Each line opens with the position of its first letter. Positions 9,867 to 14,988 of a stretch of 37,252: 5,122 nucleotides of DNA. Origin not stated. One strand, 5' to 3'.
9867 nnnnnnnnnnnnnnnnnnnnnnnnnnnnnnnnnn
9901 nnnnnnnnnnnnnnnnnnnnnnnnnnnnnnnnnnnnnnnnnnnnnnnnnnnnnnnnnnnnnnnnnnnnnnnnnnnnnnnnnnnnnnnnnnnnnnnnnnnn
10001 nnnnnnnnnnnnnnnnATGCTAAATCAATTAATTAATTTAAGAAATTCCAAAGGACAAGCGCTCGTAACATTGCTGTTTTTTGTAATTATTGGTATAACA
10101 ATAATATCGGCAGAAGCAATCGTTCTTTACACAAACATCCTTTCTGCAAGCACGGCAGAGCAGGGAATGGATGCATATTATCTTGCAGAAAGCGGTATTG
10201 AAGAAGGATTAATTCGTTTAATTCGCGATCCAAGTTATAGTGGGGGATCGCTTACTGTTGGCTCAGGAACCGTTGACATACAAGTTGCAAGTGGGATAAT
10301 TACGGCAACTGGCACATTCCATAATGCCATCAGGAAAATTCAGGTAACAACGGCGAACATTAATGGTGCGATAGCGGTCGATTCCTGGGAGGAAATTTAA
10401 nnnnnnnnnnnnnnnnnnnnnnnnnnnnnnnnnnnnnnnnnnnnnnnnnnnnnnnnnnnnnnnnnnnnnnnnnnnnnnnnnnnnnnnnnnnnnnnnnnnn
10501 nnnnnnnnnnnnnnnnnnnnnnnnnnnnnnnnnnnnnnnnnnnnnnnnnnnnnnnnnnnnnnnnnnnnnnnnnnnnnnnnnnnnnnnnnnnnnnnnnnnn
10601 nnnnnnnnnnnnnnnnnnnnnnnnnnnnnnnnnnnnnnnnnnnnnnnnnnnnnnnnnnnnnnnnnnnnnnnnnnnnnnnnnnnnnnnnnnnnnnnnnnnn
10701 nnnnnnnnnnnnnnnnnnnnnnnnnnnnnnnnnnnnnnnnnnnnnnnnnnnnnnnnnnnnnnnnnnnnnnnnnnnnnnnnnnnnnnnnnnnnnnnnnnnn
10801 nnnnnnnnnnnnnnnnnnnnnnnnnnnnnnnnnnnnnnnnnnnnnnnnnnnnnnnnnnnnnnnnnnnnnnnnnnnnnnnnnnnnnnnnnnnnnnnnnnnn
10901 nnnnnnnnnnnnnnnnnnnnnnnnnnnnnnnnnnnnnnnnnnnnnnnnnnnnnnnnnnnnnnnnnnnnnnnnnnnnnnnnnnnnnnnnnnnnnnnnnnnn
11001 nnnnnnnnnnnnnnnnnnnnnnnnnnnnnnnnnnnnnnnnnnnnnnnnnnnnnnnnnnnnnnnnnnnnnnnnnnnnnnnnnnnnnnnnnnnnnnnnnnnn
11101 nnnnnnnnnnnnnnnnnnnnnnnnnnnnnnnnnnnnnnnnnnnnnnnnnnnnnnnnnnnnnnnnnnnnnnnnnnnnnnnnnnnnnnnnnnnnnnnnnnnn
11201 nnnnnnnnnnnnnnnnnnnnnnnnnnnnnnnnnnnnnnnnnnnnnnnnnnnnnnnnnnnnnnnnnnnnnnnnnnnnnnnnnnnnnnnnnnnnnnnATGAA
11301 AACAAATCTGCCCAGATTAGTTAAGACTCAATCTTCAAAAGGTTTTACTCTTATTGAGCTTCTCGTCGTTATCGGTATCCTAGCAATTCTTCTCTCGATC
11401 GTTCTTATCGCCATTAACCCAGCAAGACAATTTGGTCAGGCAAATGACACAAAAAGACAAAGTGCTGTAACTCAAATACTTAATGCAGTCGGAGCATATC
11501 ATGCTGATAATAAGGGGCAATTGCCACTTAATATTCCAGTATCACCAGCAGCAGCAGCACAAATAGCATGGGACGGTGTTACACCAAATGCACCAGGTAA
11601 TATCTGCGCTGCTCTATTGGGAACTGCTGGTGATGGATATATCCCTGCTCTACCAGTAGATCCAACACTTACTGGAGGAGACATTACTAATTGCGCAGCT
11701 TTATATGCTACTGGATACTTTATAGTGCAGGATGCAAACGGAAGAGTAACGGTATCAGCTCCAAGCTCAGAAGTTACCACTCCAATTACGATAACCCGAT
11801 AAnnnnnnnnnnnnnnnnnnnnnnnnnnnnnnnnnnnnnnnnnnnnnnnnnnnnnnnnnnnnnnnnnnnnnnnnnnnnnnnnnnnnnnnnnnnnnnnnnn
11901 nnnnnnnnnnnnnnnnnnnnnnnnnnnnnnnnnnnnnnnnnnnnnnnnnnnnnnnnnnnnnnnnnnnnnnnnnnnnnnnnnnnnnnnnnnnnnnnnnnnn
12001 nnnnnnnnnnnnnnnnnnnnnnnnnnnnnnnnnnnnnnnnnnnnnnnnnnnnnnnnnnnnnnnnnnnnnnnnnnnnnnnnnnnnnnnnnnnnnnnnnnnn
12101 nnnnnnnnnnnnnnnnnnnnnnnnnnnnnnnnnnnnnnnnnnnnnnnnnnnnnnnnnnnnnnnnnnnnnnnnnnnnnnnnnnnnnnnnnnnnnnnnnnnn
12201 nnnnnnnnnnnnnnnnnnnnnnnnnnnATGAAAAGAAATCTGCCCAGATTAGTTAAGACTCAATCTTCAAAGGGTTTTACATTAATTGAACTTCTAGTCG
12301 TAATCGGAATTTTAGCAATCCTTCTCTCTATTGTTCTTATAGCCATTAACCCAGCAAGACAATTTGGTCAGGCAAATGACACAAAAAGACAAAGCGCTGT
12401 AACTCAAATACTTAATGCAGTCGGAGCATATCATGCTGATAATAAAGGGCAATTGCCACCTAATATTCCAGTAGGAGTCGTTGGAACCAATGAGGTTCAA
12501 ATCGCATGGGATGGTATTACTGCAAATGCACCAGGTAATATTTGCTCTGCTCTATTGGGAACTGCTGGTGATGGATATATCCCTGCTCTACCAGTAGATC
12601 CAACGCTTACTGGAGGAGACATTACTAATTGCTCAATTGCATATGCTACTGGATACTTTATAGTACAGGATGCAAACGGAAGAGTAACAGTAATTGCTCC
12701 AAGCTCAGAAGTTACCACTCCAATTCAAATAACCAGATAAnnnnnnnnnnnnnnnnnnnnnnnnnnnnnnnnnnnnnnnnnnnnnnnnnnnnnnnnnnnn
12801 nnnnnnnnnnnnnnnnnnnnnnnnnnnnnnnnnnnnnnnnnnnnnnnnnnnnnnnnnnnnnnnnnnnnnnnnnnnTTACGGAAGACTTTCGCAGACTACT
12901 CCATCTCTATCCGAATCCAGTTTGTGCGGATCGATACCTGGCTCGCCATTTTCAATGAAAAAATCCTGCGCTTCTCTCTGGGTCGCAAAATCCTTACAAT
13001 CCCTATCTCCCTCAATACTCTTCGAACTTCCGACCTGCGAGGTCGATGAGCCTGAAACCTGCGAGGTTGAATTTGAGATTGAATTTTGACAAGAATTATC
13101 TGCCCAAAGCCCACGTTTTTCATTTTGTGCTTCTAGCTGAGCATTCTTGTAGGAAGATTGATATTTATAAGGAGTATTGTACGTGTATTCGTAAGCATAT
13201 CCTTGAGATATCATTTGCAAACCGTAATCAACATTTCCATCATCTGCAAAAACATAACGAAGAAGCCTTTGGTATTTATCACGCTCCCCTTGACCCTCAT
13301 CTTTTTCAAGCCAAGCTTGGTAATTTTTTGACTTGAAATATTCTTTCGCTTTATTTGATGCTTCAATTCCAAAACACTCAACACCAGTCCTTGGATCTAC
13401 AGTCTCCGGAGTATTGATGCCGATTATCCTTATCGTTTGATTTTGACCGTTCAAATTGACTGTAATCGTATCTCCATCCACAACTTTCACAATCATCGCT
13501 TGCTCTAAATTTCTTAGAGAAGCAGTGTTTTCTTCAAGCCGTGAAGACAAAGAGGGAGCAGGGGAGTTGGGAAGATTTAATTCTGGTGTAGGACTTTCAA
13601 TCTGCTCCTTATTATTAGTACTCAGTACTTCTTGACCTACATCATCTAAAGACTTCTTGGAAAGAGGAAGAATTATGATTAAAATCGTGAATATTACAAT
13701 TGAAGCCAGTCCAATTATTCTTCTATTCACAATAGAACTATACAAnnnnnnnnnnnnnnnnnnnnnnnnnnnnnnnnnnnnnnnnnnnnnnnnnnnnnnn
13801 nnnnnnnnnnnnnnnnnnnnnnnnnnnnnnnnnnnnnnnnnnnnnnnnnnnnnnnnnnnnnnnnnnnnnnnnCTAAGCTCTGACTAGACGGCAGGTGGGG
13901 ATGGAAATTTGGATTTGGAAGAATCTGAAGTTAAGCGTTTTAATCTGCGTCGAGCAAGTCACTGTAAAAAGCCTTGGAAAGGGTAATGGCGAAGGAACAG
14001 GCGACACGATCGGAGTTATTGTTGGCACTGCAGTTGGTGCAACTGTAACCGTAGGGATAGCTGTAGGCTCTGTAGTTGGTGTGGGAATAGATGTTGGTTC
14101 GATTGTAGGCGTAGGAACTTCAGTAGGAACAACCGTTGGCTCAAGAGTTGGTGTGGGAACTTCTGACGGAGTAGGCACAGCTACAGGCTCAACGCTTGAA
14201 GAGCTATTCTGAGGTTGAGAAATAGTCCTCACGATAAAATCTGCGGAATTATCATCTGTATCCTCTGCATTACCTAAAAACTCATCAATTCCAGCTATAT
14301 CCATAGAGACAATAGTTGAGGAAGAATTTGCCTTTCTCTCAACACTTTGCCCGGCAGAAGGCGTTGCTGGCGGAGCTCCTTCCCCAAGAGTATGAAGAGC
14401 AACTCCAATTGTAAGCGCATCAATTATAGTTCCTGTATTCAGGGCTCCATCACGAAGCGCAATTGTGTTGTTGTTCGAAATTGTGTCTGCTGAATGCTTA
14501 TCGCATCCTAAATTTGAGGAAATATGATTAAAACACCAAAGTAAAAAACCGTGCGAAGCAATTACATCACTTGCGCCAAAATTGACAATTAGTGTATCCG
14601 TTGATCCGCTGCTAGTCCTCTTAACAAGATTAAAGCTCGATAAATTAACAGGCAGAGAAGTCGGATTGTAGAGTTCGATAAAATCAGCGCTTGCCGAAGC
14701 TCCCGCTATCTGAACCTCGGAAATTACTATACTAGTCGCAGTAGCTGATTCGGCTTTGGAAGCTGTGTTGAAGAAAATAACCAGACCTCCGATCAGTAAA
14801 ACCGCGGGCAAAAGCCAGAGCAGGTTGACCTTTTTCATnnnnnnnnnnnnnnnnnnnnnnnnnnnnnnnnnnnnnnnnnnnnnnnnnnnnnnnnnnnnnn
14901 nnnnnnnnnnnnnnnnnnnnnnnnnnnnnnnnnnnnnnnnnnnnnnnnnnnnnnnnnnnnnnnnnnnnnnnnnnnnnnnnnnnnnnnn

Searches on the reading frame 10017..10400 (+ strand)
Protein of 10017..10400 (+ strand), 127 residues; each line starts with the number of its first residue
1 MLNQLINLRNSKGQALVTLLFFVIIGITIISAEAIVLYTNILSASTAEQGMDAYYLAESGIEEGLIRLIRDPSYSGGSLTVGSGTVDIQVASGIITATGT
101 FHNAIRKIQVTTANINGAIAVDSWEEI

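Call 51: search_protein_families(library=pfam, proteins=[window:10017-10400:+], max_evalue=0.01)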
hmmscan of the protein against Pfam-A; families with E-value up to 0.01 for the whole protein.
window:10017-10400:+ (127 aa): 1 family
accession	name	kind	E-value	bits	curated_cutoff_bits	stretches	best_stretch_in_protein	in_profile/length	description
PF11359.13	gpUL132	-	0.0033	17.5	24.4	1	6-95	40-123/238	Envelope glycoprotein UL132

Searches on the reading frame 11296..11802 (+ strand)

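Call 51: search_protein_families(library=pfam, proteins=[window:11296-11802:+], max_evalue=0.01)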
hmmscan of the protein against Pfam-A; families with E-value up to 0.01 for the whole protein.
window:11296-11802:+ (168 aa): 1 family
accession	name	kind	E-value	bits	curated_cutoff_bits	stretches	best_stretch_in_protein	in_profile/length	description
PF07963.17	N_methyl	-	2.5e-08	33.6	21.2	1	13-37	3-27/27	Prokaryotic N-terminal methylation motif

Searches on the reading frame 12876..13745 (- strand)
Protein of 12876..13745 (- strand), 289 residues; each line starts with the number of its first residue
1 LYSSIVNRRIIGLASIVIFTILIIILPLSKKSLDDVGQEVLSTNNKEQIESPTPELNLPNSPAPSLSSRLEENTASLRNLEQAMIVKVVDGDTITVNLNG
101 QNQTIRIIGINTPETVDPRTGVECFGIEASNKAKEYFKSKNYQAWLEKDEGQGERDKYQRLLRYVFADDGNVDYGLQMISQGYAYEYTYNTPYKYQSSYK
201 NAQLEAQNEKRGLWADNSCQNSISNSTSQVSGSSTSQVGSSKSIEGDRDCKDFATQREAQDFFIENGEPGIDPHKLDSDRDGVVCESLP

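Call 74: search_protein_families(library=pfam, proteins=[window:12876-13745:-], max_evalue=0.01)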
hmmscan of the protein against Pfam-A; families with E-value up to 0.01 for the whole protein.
window:12876-13745:- (289 aa): 2 families
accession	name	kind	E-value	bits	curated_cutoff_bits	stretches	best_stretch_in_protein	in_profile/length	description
PF00565.23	SNase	-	2.1e-18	67.1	21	1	104-216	1-107/107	Staphylococcal nuclease homologue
PF05901.16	Excalibur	-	4e-05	24.3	22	1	248-286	2-36/36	Excalibur calcium-binding domain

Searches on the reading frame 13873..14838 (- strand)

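Call 74: search_protein_families(library=pfam, proteins=[window:13873-14838:-], max_evalue=0.01)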
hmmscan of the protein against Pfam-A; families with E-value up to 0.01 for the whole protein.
window:13873-14838:- (321 aa): 1 family
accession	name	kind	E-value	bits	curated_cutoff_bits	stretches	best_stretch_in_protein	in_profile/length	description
PF00932.25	LTD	-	4.3e-10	40.4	34.3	1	31-144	2-107/109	Lamin Tail Domain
